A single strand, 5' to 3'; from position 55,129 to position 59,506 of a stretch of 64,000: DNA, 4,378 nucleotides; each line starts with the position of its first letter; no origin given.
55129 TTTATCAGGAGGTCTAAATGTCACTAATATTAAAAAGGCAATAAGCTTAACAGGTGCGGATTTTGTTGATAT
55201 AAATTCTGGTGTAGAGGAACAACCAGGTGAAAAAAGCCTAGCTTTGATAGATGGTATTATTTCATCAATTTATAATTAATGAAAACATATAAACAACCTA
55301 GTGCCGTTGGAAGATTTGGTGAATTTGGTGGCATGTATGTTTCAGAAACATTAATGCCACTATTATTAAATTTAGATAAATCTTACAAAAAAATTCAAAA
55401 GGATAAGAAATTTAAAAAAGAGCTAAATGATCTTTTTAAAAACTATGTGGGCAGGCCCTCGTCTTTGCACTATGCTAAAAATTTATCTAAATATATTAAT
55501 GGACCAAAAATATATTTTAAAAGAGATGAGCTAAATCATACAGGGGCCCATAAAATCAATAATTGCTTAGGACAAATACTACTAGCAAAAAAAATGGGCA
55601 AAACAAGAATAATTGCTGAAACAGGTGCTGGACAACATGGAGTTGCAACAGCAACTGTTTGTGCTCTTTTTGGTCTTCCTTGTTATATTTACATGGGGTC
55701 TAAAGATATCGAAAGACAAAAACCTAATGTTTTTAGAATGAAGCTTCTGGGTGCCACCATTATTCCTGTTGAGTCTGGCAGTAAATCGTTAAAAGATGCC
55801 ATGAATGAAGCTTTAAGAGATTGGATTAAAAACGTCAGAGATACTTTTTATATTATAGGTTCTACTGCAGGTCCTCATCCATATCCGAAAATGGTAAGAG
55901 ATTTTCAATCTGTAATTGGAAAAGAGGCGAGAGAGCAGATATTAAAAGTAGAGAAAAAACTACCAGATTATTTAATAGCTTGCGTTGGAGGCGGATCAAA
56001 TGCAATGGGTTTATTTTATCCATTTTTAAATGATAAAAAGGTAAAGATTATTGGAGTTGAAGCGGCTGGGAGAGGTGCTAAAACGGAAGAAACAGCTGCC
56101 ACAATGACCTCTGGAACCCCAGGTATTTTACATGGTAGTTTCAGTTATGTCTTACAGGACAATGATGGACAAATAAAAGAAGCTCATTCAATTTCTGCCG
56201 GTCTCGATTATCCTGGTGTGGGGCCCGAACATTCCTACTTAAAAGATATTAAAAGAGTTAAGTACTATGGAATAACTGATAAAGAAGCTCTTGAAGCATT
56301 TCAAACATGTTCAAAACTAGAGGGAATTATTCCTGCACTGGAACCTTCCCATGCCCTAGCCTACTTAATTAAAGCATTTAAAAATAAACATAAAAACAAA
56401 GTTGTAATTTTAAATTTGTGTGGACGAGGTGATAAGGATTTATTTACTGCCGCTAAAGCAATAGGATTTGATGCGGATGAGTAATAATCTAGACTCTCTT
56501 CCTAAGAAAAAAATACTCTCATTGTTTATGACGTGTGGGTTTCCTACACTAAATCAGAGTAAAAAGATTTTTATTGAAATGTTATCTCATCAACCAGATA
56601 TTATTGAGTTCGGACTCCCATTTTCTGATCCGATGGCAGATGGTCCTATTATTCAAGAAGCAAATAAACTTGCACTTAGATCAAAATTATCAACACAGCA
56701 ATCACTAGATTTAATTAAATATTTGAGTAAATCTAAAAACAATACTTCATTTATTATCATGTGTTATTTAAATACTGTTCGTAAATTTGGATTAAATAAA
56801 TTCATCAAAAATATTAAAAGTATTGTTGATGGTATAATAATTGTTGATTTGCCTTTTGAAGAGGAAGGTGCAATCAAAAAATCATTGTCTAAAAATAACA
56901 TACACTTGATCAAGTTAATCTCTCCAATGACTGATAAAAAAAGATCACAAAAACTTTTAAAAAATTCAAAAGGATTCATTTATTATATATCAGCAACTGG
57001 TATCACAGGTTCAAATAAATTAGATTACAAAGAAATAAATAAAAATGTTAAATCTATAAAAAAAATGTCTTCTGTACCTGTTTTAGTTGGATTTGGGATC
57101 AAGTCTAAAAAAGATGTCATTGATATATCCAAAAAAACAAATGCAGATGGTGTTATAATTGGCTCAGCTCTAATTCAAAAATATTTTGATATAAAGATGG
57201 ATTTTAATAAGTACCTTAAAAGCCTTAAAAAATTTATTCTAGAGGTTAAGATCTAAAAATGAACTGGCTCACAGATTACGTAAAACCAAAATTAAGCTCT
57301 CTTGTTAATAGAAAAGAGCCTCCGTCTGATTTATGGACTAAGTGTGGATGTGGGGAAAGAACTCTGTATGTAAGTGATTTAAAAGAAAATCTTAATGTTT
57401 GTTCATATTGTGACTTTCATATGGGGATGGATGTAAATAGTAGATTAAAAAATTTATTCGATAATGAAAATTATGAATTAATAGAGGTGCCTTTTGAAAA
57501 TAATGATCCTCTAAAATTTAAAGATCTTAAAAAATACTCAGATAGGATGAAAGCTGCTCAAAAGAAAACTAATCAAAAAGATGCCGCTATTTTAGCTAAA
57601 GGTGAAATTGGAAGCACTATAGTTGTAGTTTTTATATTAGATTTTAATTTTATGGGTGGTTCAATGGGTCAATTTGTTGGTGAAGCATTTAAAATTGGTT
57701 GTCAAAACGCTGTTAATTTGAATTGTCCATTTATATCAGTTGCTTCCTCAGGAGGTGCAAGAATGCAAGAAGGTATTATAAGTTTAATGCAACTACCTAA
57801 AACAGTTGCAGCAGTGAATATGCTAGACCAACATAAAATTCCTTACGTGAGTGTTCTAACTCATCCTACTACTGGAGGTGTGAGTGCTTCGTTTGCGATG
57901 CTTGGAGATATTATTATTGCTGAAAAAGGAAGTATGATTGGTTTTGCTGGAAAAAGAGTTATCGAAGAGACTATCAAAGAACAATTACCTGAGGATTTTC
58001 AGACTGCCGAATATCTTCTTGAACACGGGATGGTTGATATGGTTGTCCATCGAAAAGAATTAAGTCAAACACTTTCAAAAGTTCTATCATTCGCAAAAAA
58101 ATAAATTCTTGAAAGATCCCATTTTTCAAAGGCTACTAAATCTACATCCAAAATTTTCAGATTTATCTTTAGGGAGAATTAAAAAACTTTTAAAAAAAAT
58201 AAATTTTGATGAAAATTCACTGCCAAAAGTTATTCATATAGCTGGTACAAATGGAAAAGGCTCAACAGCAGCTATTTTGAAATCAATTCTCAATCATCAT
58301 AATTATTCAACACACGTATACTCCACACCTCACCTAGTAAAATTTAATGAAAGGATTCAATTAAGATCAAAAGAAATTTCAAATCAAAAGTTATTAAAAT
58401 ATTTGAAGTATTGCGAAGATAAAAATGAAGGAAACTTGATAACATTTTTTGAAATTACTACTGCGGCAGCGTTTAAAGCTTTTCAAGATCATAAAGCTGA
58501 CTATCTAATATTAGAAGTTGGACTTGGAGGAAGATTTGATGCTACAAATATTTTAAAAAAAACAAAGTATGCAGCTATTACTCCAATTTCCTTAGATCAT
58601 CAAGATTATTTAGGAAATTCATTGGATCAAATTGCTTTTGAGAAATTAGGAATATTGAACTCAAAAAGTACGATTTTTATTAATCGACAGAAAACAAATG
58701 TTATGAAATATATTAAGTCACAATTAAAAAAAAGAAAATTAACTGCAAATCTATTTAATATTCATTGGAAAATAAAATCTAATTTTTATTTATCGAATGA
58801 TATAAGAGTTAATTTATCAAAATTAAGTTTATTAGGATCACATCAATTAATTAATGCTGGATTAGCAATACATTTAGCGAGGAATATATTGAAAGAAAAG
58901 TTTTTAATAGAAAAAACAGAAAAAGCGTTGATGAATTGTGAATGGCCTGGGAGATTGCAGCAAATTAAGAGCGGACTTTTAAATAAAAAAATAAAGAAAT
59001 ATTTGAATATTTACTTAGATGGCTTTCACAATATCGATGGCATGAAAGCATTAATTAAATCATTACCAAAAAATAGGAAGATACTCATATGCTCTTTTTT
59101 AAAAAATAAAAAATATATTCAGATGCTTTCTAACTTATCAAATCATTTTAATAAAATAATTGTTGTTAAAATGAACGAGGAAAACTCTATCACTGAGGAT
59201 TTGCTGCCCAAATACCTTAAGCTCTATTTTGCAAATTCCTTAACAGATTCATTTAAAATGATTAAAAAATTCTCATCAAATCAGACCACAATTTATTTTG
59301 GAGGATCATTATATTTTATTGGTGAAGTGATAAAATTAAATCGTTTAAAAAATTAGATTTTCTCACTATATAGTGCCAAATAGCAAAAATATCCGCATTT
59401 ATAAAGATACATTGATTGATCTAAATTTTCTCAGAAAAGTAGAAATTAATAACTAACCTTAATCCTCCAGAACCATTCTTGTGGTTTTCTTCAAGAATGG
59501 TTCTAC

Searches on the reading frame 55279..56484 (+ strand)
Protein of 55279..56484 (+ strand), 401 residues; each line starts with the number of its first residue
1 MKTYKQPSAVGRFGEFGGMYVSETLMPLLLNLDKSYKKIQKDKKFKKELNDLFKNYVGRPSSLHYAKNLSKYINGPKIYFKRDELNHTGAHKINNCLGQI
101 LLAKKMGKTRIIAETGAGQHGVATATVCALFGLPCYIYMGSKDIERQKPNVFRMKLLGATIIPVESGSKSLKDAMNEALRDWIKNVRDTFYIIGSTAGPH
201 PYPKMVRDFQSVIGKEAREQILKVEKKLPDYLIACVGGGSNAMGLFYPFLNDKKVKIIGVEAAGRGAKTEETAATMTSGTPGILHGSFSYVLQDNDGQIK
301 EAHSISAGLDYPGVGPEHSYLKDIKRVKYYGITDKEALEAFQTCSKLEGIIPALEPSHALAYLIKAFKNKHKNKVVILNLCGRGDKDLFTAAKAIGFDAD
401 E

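Call 99: search_protein_families(library=pfam, max_evalue=0.00001, proteins=[window:55279-56484:+])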
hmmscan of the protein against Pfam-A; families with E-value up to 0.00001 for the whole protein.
window:55279-56484:+ (401 aa): 1 family
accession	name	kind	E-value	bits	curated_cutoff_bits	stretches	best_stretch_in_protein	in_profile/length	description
PF00291.31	PALP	-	4.5e-41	141.5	35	1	59-382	6-295/295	Pyridoxal-phosphate dependent enzyme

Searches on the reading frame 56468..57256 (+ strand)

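Call 99: search_protein_families(library=pfam, max_evalue=0.00001, proteins=[window:56468-57256:+])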
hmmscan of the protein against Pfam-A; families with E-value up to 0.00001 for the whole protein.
window:56468-57256:+ (262 aa): 1 family
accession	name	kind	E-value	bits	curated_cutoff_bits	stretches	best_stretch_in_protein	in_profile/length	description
PF00290.26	Trp_syntA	-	1e-67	228.2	27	1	13-250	8-244/259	Tryptophan synthase alpha chain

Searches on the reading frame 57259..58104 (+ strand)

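Call 99: search_protein_families(library=pfam, max_evalue=0.00001, proteins=[window:57259-58104:+])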
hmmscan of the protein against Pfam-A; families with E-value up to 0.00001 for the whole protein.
window:57259-58104:+ (281 aa): 1 family
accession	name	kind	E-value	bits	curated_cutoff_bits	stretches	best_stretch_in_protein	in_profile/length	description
PF01039.27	Carboxyl_trans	-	1.4e-17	64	22.3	1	93-246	26-184/493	Carboxyl transferase domain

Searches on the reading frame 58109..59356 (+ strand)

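Call 99: search_protein_families(library=pfam, max_evalue=0.00001, proteins=[window:58109-59356:+])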
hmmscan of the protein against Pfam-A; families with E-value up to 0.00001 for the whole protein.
window:58109-59356:+ (415 aa): 1 family
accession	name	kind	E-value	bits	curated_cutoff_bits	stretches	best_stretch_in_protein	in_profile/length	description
PF08245.18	Mur_ligase_M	-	1.2e-12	48.6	24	1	44-256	1-199/200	Mur ligase middle domain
